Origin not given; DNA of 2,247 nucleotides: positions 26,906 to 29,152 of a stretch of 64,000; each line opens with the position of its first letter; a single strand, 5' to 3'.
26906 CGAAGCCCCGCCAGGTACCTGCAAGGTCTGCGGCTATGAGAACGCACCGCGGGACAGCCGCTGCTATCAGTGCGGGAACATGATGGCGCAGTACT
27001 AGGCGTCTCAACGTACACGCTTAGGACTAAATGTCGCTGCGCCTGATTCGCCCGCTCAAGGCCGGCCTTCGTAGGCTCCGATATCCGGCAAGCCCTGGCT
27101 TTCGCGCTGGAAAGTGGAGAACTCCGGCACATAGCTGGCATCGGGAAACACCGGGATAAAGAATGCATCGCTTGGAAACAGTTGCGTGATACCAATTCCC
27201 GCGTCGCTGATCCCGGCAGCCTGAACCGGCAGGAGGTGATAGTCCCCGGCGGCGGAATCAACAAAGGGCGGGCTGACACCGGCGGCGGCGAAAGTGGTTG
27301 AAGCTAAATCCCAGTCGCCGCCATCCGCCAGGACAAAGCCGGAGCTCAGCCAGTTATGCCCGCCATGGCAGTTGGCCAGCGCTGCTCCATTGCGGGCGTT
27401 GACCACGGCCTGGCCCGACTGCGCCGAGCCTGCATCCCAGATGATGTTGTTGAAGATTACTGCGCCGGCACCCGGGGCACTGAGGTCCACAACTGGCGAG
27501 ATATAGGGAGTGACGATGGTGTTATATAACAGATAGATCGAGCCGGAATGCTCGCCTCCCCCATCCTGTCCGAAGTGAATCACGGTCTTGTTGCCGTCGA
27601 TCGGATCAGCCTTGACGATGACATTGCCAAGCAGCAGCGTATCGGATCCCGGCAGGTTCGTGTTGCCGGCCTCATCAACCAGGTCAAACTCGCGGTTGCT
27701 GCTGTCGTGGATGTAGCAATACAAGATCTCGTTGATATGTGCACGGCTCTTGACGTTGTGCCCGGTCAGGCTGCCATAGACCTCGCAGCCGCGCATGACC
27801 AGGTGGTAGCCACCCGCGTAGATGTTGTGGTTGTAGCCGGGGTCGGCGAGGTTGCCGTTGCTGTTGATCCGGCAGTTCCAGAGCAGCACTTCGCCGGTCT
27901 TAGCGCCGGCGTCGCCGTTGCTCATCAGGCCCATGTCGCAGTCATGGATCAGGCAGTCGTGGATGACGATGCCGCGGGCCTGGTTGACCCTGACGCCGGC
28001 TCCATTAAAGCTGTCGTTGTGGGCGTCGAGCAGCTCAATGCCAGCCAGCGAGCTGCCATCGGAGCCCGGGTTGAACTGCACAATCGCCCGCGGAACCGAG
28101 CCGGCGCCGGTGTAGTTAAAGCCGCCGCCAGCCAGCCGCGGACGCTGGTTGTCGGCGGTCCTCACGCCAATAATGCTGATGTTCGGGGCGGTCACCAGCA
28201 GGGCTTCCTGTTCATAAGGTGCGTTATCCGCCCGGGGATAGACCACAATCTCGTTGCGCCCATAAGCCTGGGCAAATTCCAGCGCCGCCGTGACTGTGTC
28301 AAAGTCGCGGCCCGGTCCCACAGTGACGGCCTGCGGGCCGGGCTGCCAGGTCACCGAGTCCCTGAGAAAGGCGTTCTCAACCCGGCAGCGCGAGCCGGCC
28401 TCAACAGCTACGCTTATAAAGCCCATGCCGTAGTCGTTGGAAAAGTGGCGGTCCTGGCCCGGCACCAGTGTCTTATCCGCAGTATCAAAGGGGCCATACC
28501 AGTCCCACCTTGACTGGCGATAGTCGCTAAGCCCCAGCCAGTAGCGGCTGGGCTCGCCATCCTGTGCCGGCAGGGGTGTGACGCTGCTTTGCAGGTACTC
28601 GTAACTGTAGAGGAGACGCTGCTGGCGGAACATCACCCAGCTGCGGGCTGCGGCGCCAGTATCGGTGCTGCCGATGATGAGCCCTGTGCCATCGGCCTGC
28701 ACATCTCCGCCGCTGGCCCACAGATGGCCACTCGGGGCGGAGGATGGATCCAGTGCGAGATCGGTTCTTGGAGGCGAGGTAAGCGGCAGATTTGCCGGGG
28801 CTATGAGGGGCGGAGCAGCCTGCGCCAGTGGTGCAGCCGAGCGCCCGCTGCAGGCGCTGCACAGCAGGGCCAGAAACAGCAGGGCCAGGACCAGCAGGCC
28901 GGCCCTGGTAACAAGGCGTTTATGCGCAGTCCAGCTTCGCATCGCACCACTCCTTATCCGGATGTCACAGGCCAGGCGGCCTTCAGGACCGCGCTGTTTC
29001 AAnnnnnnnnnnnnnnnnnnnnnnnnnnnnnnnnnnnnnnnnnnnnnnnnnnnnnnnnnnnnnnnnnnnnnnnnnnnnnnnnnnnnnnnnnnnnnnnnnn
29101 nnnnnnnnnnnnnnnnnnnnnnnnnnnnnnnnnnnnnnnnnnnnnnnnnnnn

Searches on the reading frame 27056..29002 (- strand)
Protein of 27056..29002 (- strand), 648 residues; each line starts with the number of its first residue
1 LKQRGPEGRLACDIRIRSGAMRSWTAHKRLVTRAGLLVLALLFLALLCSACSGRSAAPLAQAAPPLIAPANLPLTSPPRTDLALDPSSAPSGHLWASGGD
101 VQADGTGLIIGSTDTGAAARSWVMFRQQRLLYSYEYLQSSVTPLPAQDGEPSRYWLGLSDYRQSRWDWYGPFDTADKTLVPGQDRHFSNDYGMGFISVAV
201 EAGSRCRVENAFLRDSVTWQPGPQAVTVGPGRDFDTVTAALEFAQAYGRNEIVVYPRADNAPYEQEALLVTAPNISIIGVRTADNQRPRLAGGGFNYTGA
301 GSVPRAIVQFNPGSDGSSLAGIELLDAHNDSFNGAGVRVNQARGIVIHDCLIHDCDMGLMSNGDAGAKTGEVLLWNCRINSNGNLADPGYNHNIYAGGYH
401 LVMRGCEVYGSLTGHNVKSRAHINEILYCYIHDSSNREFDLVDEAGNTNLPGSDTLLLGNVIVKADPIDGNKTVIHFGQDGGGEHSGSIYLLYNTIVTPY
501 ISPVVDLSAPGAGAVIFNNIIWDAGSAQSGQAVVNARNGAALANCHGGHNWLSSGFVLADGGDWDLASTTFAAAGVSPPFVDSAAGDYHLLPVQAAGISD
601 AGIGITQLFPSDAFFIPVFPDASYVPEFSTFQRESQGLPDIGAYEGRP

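Call 53: search_protein_families(library=pfam, proteins=[window:27056-29002:-], max_evalue=0.01)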
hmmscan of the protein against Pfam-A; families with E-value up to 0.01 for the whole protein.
window:27056-29002:- (648 aa): 1 family
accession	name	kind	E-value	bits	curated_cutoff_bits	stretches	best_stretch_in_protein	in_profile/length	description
PF13229.12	Beta_helix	-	0.004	17.3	25.9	1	333-445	22-124/158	Right handed beta helix region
